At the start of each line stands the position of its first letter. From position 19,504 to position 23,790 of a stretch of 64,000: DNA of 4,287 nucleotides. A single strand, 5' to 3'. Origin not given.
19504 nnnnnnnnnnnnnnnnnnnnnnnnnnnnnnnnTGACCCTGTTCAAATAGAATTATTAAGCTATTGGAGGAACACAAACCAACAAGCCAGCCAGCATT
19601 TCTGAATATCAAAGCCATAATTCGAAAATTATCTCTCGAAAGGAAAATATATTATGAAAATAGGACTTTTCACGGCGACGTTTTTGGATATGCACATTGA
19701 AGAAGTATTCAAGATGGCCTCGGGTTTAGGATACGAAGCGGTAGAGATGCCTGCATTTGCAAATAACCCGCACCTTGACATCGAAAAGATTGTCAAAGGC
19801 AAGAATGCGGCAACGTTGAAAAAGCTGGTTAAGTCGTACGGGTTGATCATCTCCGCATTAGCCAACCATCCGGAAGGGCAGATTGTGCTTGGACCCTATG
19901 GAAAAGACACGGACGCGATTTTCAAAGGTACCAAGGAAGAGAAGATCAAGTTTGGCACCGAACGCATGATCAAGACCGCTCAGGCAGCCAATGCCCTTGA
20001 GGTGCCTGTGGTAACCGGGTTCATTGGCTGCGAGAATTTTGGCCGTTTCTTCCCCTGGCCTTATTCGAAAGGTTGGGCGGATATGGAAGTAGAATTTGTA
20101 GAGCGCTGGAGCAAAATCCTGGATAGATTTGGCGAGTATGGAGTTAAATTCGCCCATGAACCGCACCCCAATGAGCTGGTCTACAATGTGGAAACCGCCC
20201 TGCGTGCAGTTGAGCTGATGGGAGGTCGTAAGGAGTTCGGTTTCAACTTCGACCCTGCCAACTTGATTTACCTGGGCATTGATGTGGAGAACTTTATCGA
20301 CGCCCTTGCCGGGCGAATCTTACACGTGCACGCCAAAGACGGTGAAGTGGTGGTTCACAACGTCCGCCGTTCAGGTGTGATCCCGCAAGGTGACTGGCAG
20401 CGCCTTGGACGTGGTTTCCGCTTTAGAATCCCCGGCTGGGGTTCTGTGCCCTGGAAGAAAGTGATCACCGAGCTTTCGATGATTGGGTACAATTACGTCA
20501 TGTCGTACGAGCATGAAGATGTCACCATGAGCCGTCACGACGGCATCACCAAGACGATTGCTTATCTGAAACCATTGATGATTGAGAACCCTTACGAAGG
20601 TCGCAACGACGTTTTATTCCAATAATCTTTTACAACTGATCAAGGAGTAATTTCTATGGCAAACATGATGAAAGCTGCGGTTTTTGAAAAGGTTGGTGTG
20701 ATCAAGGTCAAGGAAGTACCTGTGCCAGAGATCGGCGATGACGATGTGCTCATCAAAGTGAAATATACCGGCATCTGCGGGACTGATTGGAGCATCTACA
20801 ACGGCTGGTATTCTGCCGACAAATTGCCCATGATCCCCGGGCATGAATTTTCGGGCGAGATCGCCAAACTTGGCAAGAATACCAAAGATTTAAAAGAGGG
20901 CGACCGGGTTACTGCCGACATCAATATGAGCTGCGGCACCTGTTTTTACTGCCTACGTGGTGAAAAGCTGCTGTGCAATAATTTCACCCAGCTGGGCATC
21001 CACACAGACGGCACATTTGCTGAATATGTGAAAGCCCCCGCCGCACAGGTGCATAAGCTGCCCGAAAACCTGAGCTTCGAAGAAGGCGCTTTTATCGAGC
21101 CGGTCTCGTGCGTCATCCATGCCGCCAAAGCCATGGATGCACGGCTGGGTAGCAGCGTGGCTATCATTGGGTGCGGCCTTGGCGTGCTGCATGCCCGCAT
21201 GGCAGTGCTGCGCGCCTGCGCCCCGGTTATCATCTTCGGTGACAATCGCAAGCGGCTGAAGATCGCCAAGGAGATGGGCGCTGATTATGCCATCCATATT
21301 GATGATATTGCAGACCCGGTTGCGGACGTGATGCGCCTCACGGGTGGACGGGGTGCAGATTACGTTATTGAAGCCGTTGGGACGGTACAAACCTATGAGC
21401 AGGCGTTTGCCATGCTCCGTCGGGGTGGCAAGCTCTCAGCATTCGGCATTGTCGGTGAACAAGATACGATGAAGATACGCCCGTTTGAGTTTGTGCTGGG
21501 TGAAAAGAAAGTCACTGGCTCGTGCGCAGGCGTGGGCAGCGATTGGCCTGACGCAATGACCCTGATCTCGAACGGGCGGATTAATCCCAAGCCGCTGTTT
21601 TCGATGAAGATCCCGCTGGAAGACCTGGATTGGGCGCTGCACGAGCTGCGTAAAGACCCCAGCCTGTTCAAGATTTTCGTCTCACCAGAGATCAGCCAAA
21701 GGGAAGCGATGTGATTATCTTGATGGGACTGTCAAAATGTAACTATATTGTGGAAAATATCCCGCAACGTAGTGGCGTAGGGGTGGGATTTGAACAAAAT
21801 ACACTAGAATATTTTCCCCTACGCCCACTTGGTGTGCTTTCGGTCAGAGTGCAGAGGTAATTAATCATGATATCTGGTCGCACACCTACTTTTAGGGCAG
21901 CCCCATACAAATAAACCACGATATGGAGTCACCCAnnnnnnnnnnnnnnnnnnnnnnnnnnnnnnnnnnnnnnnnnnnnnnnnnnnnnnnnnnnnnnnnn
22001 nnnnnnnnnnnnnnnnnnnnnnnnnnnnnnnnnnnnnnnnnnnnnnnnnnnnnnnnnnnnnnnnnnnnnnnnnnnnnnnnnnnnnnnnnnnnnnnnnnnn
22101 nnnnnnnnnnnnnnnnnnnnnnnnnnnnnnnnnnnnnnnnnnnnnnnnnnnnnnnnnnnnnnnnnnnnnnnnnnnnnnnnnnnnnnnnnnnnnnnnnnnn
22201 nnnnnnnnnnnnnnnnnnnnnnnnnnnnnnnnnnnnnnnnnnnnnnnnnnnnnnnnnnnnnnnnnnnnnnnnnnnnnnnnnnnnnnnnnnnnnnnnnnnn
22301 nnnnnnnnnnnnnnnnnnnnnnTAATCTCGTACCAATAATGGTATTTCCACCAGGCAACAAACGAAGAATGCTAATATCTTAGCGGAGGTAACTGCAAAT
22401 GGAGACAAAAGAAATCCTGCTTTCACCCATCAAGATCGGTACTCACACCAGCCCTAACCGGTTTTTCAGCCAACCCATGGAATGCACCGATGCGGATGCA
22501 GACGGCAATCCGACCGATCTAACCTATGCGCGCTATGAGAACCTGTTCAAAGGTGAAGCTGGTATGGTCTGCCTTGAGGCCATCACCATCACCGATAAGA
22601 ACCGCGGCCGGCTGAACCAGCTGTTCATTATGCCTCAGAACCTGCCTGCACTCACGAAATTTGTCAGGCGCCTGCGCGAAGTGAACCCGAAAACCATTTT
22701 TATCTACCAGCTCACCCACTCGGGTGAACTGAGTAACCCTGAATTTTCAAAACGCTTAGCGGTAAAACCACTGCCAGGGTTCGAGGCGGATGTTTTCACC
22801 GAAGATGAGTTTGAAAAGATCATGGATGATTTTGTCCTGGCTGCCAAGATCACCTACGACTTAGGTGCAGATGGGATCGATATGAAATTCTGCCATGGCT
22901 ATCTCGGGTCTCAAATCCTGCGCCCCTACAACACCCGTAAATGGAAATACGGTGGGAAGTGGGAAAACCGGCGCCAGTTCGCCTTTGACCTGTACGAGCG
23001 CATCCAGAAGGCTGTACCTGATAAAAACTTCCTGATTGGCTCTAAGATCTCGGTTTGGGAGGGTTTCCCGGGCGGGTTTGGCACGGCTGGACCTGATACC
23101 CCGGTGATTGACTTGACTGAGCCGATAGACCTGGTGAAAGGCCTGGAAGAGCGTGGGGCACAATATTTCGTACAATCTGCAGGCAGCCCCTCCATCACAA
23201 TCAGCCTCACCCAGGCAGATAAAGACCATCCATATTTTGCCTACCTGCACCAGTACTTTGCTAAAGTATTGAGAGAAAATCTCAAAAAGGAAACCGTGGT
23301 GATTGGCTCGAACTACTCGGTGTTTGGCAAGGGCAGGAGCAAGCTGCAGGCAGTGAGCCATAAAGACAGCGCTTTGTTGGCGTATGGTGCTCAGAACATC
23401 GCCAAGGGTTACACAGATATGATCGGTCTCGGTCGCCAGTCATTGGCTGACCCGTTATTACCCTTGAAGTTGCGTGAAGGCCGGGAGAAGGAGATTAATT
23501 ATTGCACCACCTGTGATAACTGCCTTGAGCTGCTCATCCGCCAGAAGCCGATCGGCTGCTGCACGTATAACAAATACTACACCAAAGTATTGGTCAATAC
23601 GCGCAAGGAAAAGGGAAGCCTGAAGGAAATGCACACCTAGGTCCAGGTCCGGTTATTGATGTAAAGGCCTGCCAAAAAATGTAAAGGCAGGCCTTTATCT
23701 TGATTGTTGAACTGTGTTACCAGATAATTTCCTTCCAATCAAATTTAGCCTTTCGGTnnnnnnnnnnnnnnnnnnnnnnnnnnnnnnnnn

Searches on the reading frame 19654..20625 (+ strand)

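Call 5: search_protein_families(library=pfam, proteins=[window:19654-20625:+])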
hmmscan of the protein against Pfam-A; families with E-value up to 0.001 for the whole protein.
window:19654-20625:+ (323 aa): 1 family
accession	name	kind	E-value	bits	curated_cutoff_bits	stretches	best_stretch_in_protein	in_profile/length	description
PF01261.30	AP_endonuc_2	-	1.1e-30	107.6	31.1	1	20-307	2-248/249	Xylose isomerase-like TIM barrel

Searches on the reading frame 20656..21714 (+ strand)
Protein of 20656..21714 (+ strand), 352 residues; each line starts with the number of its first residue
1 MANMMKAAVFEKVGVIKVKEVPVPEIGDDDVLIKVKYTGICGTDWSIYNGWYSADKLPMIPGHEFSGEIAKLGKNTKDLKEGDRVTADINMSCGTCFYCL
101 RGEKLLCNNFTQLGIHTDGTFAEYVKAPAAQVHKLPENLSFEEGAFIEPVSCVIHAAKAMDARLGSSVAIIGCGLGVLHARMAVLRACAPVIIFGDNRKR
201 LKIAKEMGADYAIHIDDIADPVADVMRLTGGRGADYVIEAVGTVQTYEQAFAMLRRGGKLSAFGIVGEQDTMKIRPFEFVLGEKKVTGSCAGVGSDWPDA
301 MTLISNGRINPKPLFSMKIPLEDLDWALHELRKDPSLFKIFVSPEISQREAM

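Call 5: search_protein_families(library=pfam, proteins=[window:20656-21714:+])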
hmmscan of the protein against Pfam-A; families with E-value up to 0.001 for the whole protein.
window:20656-21714:+ (352 aa): 4 families
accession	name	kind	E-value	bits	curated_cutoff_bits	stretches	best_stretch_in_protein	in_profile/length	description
PF08240.17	ADH_N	-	9.3e-34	116.2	23.5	1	27-137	1-104/104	Alcohol dehydrogenase GroES-like domain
PF00107.32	ADH_zinc_N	-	2.4e-25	89.4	31.8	1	174-305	1-128/129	Zinc-binding dehydrogenase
PF16912.11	Glu_dehyd_C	-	2.8e-05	24.1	34.9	1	144-301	4-170/211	Glucose dehydrogenase C-terminus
PF13602.12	ADH_zinc_N_2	-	3.8e-05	25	27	1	208-332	2-124/134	Zinc-binding dehydrogenase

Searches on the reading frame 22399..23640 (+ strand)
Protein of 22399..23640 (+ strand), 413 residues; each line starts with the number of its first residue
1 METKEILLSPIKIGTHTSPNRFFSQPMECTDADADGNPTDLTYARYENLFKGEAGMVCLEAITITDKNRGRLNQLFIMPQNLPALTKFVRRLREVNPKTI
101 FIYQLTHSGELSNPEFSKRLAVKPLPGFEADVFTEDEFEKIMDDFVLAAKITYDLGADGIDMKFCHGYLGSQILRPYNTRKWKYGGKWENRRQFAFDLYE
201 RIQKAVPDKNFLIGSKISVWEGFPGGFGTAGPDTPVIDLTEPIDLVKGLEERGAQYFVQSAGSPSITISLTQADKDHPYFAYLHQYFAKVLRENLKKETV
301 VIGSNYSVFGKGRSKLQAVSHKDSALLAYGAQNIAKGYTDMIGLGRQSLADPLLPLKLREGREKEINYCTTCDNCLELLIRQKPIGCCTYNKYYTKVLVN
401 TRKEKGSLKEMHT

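Call 5: search_protein_families(library=pfam, proteins=[window:22399-23640:+])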
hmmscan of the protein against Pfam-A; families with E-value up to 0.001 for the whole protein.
window:22399-23640:+ (413 aa): 1 family
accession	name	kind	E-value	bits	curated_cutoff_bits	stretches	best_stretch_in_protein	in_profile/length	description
PF00724.26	Oxidored_FMN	-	1.2e-25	90.9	27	1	7-365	2-342/342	NADH:flavin oxidoreductase / NADH oxidase family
